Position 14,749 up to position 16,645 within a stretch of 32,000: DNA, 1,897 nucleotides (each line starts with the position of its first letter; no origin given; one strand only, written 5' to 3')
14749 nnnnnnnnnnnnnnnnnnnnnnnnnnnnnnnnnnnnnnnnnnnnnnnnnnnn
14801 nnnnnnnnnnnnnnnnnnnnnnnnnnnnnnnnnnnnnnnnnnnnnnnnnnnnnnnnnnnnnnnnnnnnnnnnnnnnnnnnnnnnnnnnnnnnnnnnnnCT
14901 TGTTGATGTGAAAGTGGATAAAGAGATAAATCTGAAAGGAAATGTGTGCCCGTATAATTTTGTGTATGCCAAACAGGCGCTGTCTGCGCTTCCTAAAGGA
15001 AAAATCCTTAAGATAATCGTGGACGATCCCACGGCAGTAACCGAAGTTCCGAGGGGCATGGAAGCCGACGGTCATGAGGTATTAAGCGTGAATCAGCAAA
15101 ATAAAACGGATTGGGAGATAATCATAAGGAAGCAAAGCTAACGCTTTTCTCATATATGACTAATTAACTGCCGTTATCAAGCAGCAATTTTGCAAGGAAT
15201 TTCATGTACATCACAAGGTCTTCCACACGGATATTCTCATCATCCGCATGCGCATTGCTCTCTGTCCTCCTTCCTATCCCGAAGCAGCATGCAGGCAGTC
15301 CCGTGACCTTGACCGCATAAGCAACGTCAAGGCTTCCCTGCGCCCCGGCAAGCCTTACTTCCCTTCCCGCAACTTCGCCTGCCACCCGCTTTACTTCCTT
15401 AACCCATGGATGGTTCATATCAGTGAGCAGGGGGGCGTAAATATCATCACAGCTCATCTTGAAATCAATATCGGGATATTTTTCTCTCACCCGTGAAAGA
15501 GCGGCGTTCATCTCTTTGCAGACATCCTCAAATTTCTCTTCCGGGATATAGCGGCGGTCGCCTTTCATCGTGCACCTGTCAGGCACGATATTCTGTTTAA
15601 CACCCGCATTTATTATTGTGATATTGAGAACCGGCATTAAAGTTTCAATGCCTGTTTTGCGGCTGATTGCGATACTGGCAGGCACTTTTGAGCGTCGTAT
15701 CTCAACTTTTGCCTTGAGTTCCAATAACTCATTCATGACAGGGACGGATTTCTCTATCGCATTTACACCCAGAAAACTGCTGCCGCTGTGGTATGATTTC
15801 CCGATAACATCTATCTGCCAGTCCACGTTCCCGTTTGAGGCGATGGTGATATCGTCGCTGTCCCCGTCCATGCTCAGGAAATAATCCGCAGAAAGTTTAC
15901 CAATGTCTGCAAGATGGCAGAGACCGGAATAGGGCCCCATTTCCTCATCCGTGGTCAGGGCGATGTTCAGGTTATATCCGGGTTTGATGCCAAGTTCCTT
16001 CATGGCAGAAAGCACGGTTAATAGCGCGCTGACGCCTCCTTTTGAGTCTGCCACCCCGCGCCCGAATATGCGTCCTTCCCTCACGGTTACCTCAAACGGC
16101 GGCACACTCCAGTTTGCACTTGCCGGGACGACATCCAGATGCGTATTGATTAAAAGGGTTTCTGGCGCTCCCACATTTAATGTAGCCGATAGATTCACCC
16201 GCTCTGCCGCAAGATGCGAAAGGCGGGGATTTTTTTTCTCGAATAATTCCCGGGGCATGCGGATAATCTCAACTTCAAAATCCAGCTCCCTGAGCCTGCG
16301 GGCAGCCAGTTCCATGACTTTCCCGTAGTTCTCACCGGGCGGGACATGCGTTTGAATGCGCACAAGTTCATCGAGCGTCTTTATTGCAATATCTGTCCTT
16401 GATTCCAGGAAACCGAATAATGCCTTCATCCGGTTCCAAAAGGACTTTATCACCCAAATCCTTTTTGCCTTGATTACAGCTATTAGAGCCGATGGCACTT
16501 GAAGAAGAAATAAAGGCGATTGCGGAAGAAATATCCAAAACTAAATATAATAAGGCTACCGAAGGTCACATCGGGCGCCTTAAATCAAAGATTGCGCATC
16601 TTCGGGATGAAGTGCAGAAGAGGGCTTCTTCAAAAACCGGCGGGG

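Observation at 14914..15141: PstB carries a C-terminal TusA-like domain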

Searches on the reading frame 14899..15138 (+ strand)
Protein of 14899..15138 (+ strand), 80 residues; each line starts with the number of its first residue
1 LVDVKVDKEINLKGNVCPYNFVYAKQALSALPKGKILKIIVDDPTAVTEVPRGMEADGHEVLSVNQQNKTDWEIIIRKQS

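Call 3: search_protein_families(library=pfam, proteins=[window:14899-15138:+], max_evalue=1)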
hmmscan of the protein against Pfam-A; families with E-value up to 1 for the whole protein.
window:14899-15138:+ (80 aa): 4 families
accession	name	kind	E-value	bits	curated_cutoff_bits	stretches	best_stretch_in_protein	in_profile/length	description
PF01206.22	TusA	-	2.4e-19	69.4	28.6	1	8-78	1-70/70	Sulfurtransferase TusA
PF23720.1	DUF7161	-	0.016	15.6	27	1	33-65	10-42/72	Family of unknown function (DUF7161)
PF24190.1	OB_RNR_2nd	-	0.024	15.4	27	1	12-41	16-44/67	Ribonuclease R second OB domain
PF16514.10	NADH-UOR_E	-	0.12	13.1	25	1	48-78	44-74/74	putative NADH-ubiquinone oxidoreductase chain E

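Call 12: find_homologous_proteins(query=window:14899-15138:+, max_evalue=0.001)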
Query window:14899-15138:+ (80 aa): 26 proteins with E <= 0.001 among 27 candidates.
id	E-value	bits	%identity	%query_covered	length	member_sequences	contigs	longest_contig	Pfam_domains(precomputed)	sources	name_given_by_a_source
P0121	9.2e-42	158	95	96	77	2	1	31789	PF01206.23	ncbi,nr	ncbi:MAG: sulfurtransferase TusA family protein [Candidatus Methanoperedens sp.]|nr:sulfurtransferas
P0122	2.6e-36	140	84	95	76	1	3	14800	PF01206.23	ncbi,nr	ncbi:MAG: sulfurtransferase TusA family protein [Candidatus Methanoperedens sp.]|nr:sulfurtransferas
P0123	1.9e-34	134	83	94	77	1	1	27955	PF01206.23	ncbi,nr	ncbi:MAG: sulfurtransferase TusA family protein [Candidatus Methanoperedens sp.]|nr:sulfurtransferas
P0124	2.4e-34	134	82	95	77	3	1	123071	PF01206.23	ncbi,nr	ncbi:MAG: sulfurtransferase TusA family protein [Candidatus Methanoperedens sp.]|nr:sulfurtransferas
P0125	6.2e-34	133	78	96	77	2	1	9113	PF01206.23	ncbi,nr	ncbi:MAG: sulfurtransferase TusA family protein [Candidatus Methanoperedens sp.]|nr:sulfurtransferas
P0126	1.0e-32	129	75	96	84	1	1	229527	PF01206.23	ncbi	ncbi:MAG: sulfurtransferase TusA family protein [Candidatus Methanoperedens sp.]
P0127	1.1e-32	129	77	96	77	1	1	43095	PF01206.23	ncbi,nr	ncbi:MAG: sulfurtransferase TusA family protein [Candidatus Methanoperedens sp.]|nr:sulfurtransferas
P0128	1.7e-32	128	78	96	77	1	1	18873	PF01206.23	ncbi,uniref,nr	ncbi:sulfurtransferase TusA family protein [Candidatus Methanoperedens nitratireducens]|uniref:sulfu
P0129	1.7e-32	128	78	95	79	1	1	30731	PF01206.23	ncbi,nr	ncbi:MAG: sulfurtransferase TusA family protein [Candidatus Methanoperedens sp.]|nr:sulfurtransferas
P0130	1.7e-32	128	74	98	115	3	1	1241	PF01206.23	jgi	jgi:TusA-related sulfurtransferase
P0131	2.7e-32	127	79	100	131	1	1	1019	PF01206.23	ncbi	-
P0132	4.9e-32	127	75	96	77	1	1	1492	PF01206.23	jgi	-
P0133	9.4e-32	126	77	96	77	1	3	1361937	PF01206.23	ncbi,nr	ncbi:MAG: sulfurtransferase TusA family protein [Candidatus Methanoperedens sp.]|nr:sulfurtransferas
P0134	1.1e-31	125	77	94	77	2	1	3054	PF01206.23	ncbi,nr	ncbi:MAG: sulfurtransferase TusA family protein [Candidatus Methanoperedens sp.]|nr:sulfurtransferas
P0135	2.0e-30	122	72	95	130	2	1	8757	PF01206.23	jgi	jgi:phosphate transport system ATP-binding protein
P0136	4.7e-30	120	82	89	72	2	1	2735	PF01206.23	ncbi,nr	ncbi:MAG: sulfurtransferase TusA family protein [Candidatus Methanoperedens sp.]|nr:sulfurtransferas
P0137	3.0e-29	118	74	98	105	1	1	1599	PF01206.23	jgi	jgi:TusA-related sulfurtransferase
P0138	4.9e-28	114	69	100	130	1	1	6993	PF01206.23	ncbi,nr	ncbi:MAG: sulfurtransferase TusA family protein, partial [Chloroflexota bacterium]|nr:sulfurtransfer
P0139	6.9e-28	113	76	89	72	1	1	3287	PF01206.23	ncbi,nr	ncbi:MAG: sulfurtransferase TusA family protein [Candidatus Methanoperedenaceae archaeon]|nr:sulfurt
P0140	2.5e-24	102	67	94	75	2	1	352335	PF01206.23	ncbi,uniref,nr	ncbi:sulfurtransferase TusA family protein [Methanolobus chelungpuianus]|uniref:sulfurtransferase Tu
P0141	9.5e-22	94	70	80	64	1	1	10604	PF01206.23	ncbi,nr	ncbi:MAG: sulfurtransferase TusA family protein [ANME-2 cluster archaeon]|nr:sulfurtransferase TusA 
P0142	5.4e-21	92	80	74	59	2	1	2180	PF01206.23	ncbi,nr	ncbi:MAG: sulfurtransferase TusA family protein, partial [Euryarchaeota archaeon]|nr:sulfurtransfera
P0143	2.2e-17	80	78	61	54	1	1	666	PF01206.23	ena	-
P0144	5.6e-17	79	81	60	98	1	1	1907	PF01206.23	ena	-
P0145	5.5e-16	76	75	60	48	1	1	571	PF01206.23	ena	-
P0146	6.6e-16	75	84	56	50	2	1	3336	PF01206.23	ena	-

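Call 13: find_encoding_contigs(protein=P0121, flank=6000, max_places=3)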
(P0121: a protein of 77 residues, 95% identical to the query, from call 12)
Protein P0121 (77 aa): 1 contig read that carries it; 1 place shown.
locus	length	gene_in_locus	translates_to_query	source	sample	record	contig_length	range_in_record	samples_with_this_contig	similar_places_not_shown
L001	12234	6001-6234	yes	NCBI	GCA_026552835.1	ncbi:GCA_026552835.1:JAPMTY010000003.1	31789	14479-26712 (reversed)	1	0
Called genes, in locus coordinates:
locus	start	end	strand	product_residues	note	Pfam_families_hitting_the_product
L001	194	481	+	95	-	-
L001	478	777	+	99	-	-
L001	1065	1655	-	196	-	-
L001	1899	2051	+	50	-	-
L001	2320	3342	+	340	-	PF12849:PBP_like_2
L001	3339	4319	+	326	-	PF00528:BPD_transp_1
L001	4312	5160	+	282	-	PF00528:BPD_transp_1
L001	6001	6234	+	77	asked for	PF01206:TusA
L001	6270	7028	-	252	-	-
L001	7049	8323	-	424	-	PF04389:Peptidase_M28 (weak), PF01546:Peptidase_M20, PF07687:M20_dimer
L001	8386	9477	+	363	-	PF03193:RsgA_GTPase (faint), PF01926:MMR_HSR1, PF02421:FeoB_N, PF16897:MMR_HSR1_Xtn, PF02824:TGS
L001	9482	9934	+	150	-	PF00293:NUDIX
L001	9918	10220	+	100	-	PF02150:Zn_ribbon_RPB9, PF07282:Cas12f1-like_TNB (faint), PF09723:Zn_ribbon_8 (faint), PF22289:DmmA-like_C (faint), PF22910:EDR4-like_1st (faint), PF01096:Zn_ribbon_TFIIS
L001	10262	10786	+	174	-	PF00694:Aconitase_C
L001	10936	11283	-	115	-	-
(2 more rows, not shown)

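Call 14: find_encoding_contigs(protein=P0140, flank=6000, max_places=3)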
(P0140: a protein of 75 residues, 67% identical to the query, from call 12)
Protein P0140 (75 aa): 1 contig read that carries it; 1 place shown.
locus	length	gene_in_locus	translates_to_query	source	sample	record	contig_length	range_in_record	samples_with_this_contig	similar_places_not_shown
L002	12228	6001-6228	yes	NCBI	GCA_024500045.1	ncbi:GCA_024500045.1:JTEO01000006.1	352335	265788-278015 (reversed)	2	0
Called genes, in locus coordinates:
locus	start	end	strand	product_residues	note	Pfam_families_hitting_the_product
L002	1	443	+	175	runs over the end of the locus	PF14602:Hexapep_2 (faint), PF00132:Hexapep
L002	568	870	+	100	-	PF01883:FeS_assembly_P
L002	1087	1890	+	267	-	PF04055:Radical_SAM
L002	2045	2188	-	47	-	PF13340:DUF4096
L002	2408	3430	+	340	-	PF12849:PBP_like_2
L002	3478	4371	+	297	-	PF00528:BPD_transp_1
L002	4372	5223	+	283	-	PF00528:BPD_transp_1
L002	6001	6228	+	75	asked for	PF01206:TusA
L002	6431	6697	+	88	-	-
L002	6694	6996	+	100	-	-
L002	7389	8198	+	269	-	PF00005:ABC_tran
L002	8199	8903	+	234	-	PF02492:cobW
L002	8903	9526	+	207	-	PF04060:FeS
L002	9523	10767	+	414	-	PF01837:HcyBio, PF25160:LdpA_Fe-S-bd (weak), PF00037:Fer4 (weak), PF12837:Fer4_6 (weak)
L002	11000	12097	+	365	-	PF13379:NMT1_2, PF09084:NMT1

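Call 15: find_encoding_contigs(protein=P0133, flank=6000, max_places=3)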
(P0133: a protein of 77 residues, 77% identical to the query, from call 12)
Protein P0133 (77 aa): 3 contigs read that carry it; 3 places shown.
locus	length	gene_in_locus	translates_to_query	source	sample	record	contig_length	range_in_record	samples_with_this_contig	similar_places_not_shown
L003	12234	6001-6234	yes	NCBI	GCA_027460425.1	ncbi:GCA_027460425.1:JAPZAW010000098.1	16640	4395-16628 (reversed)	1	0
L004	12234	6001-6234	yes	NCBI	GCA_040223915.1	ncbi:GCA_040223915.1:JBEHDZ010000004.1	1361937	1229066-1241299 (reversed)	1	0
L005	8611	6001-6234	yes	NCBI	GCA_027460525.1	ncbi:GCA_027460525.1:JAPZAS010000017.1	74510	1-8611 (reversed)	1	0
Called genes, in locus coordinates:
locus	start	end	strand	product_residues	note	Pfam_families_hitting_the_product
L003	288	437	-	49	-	-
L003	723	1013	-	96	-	PF12802:MarR_2, PF13412:HTH_24 (weak)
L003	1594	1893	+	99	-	-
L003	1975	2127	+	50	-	-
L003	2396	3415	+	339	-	PF12849:PBP_like_2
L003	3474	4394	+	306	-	PF00528:BPD_transp_1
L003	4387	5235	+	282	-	PF00528:BPD_transp_1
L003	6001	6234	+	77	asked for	PF01206:TusA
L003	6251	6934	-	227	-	PF02602:HEM4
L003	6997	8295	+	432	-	PF01970:TctA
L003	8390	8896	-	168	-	PF13358:DDE_3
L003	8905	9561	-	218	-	PF13551:HTH_29, PF13565:HTH_32 (weak)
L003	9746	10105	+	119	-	-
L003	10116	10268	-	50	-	-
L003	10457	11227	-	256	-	PF00696:AA_kinase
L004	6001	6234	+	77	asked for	PF01206:TusA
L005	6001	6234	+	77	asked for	PF01206:TusA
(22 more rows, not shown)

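Call 38: search_solved_structures(query=window:14899-15138:+, max_evalue=0.01, show_alignments=3)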
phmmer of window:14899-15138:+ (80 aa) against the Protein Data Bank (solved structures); distinct sequences matched with E-value up to 0.01: 5.
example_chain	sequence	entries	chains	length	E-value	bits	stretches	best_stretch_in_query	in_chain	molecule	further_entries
1jdq_A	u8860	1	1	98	1.2e-10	44.4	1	5-77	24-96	HYPOTHETICAL PROTEIN TM0983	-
8k1r_B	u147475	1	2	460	2.4e-08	37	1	3-77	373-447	Spirochaeta thermophila YeeE(TsuA)-YeeD(TsuB),UPF0033 domain-containing protein, SirA-like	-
8j4c_B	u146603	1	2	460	3.4e-08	36.6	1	3-77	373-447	Spirochaeta thermophila YeeE(TsuA)-YeeD(TsuB),UPF0033 domain-containing protein, SirA-like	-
1je3_A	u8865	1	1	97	1.5e-07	34.5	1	6-70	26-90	HYPOTHETICAL 8.6 KDA PROTEIN IN AMYA-FLIE INTERGENIC REGION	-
1pav_A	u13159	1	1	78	0.0012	22.2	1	2-78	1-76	Hypothetical protein Ta1170/Ta1414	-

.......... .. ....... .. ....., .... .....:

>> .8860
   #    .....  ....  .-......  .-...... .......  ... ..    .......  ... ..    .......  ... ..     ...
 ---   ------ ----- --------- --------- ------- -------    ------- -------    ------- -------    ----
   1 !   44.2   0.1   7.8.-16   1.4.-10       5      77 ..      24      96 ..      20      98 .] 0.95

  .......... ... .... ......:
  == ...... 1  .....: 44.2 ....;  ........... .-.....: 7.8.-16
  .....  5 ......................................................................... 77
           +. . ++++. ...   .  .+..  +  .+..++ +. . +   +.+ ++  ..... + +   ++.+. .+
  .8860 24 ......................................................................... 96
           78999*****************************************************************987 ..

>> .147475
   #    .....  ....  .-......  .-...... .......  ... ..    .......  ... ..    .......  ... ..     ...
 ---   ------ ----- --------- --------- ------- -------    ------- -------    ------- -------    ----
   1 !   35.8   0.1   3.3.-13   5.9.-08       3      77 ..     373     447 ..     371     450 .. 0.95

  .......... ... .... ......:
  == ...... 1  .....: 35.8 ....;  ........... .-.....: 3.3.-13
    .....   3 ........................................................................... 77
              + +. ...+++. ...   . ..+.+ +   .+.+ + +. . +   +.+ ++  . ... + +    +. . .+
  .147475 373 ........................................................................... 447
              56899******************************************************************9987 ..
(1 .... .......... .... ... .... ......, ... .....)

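Call 63: predict_structure(alignment_id=A3)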
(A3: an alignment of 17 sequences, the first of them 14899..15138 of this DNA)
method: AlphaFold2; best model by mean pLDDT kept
length: 80 residues; sequences in the alignment: 17
mean_pLDDT: 95.8   pTM: 0.85
mean pLDDT of the five models: 95.8, 95.3, 95.2, 94.1, 94.1
residues with pLDDT >= 90: 75; 70-90: 2; 50-70: 3; < 50: 0
segments of 3 or more residues with pLDDT < 50: none
pLDDT, mean of each block of 10 residues (from residue 1): 83 98 98 98 98 98 97 97
secondary structure, 60 per line:
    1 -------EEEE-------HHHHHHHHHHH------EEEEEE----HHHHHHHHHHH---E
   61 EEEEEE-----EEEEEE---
elements in order: E8-11 H19-29 E36-41 H46-56 E60-66 E72-77

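Call 64: search_protein_families(library=pfam, alignment_id=A4, max_evalue=0.00001)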
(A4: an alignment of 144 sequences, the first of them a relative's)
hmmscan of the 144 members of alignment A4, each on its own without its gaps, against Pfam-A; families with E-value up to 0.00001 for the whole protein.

A. member 1, L001:6273-7028:- (252 aa): 0 families

B. families by the number of members that match (of 144 scanned): 168 families (the first 25 are shown)
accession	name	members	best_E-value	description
PF24961.1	NfeD_membrane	9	1.9e-24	NfeD integral membrane domain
PF25145.1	NfeD1b_N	9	1.9e-23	NfeD1b, N-terminal domain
PF01957.25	NfeD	9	2.6e-15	NfeD-like C-terminal, partner-binding domain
PF00574.28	CLP_protease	8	2.6e-11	Clp protease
PF04055.27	Radical_SAM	6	1.4e-17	Radical SAM superfamily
PF16881.10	LIAS_N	6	2.1e-10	N-terminal domain of lipoyl synthase of Radical_SAM family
PF01507.26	PAPS_reduct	4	2.7e-53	Phosphoadenosine phosphosulfate reductase domain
PF01926.29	MMR_HSR1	4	1.2e-24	50S ribosome-binding GTPase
PF02421.24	FeoB_N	3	1.1e-51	Ferrous iron transport protein B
PF13192.12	Thioredoxin_3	3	2.4e-22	Thioredoxin domain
PF23357.1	DUF7088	3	7.9e-13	Domain of unknown function (DUF7088)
PF00462.30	Glutaredoxin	3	6.1e-09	Glutaredoxin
PF00085.26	Thioredoxin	3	6.9e-09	Thioredoxin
PF13098.12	Thioredoxin_2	3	1.3e-07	Thioredoxin-like domain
PF03772.21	Competence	2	2.2e-54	Competence protein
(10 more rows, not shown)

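Call 66: fold_search(model_id=the predicted structure, library=pdb)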
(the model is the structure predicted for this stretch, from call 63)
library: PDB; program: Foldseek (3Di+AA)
matches with E <= 10: 1122; with E <= 0.001: 9
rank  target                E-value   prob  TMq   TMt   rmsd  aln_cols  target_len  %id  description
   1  8j4c_A                4.4e-07  1.00  0.92  0.19   1.0        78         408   31  YeeE(TsuA)-YeeD(TsuB) complex for thiosulfate uptake (released 2024-03-27)
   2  3lvj_C                1.5e-06  1.00  0.85  0.88   1.4        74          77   23  Crystal Structure of E.coli IscS-TusA complex (form 1) (released 2010-04-21)
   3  8k1r_A                3.2e-06  1.00  0.92  0.19   1.0        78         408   31  YeeE(TsuA)-YeeD(TsuB) complex for thiosulfate uptake (released 2024-03-27)
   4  3lvk_B                3.4e-06  1.00  0.86  0.90   1.7        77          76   22  Crystal Structure of E.coli IscS-TusA complex (form 2) (released 2010-04-21)
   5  8k1r_B                7.0e-06  1.00  0.89  0.18   1.0        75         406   32  YeeE(TsuA)-YeeD(TsuB) complex for thiosulfate uptake (released 2024-03-27)
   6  1dcj_MODEL_1_A        1.2e-05  1.00  0.84  0.83   1.4        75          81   23  SOLUTION STRUCTURE OF YHHP, A NOVEL ESCHERICHIA COLI PROTEIN IMPLICATED IN THE CELL DIVISION (released 2001-07-18)
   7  3hz7                  3.9e-05  1.00  0.81  0.87   2.0        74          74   23  Crystal Structure of the SirA-like protein (DSY4693) from Desulfitobacterium hafniense, Northeast Structural Genomics Co (released 2009-07-07)
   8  1jdq_MODEL_1_A        1.7e-04  1.00  0.61  0.52   4.7        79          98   30  Solution Structure of TM006 Protein from Thermotoga maritima (released 2002-02-27)
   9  2lxr_MODEL_1_A        6.2e-04  1.00  0.68  0.71   2.8        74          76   16  Solution structure of HP1264 from Helicobacter pylori (released 2012-10-03)
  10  1je3_MODEL_1_A        4.5e-03  1.00  0.60  0.52   5.2        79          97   29  Solution Structure of EC005 from Escherichia coli (released 2002-03-06)
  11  3lby_B                5.5e-03  0.99  0.53  0.32   5.4        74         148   24  Crystal structure of SMU.1697c, a putative methyltransferase from streptococcus mutans in complex with SAH (released 2011-01-12)
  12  7pua_IB               6.7e-03  0.99  0.52  0.12   3.6        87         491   15  Middle assembly intermediate of the Trypanosoma brucei mitoribosomal small subunit (released 2022-03-02)
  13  3mti_A                7.2e-03  1.00  0.58  0.32   4.3        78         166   24  The Crystal Structure of a rRNA Methylase from Streptococcus thermophilus to 1.95A (released 2010-05-12)
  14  7o4o                  9.3e-03  0.99  0.58  0.25   6.6        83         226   14  Structure of Staphylococcus aureus m1A22-tRNA methyltransferase in complex with S-adenosylhomocysteine (released 2022-04-06)
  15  4pon_A                1.0e-02  1.00  0.61  0.32   4.0        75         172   24  The crystal structure of a putative SAM-dependent methyltransferase, YtqB, from Bacillus subtilis (released 2014-04-02)
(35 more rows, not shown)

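Call 82: search_protein_families(library=ncbifam, proteins=[window:14899-15138:+, L002:5983-6225:+], max_evalue=0.01)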
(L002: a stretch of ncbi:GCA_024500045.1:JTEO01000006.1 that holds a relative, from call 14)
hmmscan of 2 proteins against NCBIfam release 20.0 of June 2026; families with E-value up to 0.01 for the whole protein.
window:14899-15138:+ (80 aa): 4 families
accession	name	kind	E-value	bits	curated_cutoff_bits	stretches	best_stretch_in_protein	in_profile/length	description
NF008242.0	PRK11018.1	equivalog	1.5e-14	53.4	79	1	5-70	6-71/78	sulfurtransferase-like selenium metabolism protein YedF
NF041048.1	TusA_like_YeeD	exception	4.2e-08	32.8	147.5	1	11-78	5-72/72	thiosulfate utilization sulfurtransferase TsuB/YeeD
NF001423.0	PRK00299.1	equivalog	6.9e-08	32.2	78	1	5-79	7-80/82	sulfurtransferase TusA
TIGR03527.1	selenium_YedF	equivalog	1.8e-06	28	110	1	10-79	1-69/194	sulfurtransferase-like selenium metabolism protein YedF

L002:5983-6225:+ (81 aa): 4 families
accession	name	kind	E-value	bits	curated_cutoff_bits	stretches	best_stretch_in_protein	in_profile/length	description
NF008242.0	PRK11018.1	equivalog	6.1e-10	38.6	79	1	5-77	5-76/78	sulfurtransferase-like selenium metabolism protein YedF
NF001423.0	PRK00299.1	equivalog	1.7e-08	34.1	78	1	5-80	6-80/82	sulfurtransferase TusA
TIGR03527.1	selenium_YedF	equivalog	0.00019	21.3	110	1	11-80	1-69/194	sulfurtransferase-like selenium metabolism protein YedF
NF041048.1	TusA_like_YeeD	exception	0.00094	18.8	147.5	1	18-79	11-72/72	thiosulfate utilization sulfurtransferase TsuB/YeeD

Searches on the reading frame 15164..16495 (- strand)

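Call 8: search_protein_families(library=pfam, proteins=[window:15164-16495:-], max_evalue=0.001)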
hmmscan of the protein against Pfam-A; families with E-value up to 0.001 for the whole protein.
window:15164-16495:- (443 aa): 3 families
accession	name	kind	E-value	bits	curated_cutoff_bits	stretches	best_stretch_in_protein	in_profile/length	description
PF01546.33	Peptidase_M20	-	3.9e-32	112.3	24.6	1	115-439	1-205/206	Peptidase family M20/M25/M40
PF07687.19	M20_dimer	-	3.1e-17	62.9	21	1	219-339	2-105/107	Peptidase dimerisation domain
PF04389.22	Peptidase_M28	-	1.1e-05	25.7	21.3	1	101-207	1-77/193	Peptidase family M28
